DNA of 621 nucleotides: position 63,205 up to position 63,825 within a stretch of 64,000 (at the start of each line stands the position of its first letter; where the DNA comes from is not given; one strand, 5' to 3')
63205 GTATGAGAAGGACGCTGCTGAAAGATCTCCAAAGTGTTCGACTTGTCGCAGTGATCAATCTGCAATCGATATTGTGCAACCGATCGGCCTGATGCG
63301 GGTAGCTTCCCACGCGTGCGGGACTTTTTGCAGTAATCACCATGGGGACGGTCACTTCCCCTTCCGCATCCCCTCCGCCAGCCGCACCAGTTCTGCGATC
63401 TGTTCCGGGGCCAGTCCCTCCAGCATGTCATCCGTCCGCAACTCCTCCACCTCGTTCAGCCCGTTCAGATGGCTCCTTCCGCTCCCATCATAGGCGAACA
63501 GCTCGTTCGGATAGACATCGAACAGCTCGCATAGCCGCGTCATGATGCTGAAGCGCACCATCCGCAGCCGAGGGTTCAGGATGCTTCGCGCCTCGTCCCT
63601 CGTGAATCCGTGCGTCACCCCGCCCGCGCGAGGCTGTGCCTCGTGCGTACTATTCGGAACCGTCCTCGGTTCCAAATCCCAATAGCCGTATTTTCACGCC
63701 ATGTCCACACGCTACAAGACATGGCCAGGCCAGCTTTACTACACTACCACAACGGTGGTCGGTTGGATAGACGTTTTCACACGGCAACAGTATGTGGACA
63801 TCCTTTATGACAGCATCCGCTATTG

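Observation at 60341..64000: Three identical REP-flanked Y1/HUH (RAYT-like) transposase units within 3.7 kb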

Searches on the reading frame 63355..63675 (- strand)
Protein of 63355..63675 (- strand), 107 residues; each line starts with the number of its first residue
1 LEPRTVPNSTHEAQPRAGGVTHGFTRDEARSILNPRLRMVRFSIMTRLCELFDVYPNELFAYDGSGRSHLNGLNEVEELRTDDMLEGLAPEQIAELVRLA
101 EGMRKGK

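Call 5: search_protein_families(library=pfam, proteins=[window:63355-63675:-], max_evalue=0.01)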
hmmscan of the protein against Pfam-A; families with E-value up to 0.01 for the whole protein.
seq(107 aa): 0 families

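Call 6: search_protein_families(library=ncbifam, proteins=[window:63355-63675:-], max_evalue=0.01)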
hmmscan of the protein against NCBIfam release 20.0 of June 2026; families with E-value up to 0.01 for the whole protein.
seq(107 aa): 0 families

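Call 32: search_protein_families(library=pfam, proteins=[window:63355-63615:-], max_evalue=10)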
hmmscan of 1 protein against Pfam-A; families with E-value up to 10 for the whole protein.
seq(87 aa): 1 family
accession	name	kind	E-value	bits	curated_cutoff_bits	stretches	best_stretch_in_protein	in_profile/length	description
PF13443.12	HTH_26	-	0.076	13.7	22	1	4-42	22-60/63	Cro/C1-type HTH DNA-binding domain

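Call 52: search_protein_representatives(protein=window:63355-63618:-)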
Query: 88 residues. Proteins with E-value up to 0.001 (for the whole library): 24; up to 1e-10: 9; up to 1e-30: 0. The best 24 are listed.
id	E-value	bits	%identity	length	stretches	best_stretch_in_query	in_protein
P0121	6.1e-22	93.8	49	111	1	2-88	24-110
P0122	6.8e-21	90.4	38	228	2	2-83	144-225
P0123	4.7e-18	81.4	34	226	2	3-78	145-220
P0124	1.6e-16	76.5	36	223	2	3-76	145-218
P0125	5.3e-14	68.5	31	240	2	3-77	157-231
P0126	4.7e-13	65.4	31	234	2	3-80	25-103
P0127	6.7e-13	65.0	31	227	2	4-78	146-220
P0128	4.6e-12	62.3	33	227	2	4-82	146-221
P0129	1.2e-11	60.9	38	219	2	4-86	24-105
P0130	1.9e-10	57.1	32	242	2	3-73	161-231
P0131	5.5e-10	55.7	34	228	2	3-84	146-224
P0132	5.0e-09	52.6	37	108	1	1-82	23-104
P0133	1.7e-08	50.9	33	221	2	4-57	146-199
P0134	3.5e-08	49.9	38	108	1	2-83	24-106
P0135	1.2e-07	48.2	35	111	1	1-79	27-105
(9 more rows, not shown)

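Call 54: search_protein_families(library=pfam, proteins=[P0121, P0132, P0122], max_evalue=0.01)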
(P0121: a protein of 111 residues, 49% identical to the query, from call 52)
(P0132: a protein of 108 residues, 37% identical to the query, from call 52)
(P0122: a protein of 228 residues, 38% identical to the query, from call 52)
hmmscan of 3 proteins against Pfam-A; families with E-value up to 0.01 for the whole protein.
P0121 (111 aa): 1 family
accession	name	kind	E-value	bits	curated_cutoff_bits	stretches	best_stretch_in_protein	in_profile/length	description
PF13443.12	HTH_26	-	0.0067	17.1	22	0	26-66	21-61/63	Cro/C1-type HTH DNA-binding domain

P0132 (108 aa): 1 family
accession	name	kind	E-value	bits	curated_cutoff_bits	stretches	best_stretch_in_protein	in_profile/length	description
PF13443.12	HTH_26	-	0.0082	16.8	22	0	41-66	36-61/63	Cro/C1-type HTH DNA-binding domain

P0122 (228 aa): 1 family
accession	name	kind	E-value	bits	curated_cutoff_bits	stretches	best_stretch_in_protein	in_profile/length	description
PF13443.12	HTH_26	-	1.3e-05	25.7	22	0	151-186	26-61/63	Cro/C1-type HTH DNA-binding domain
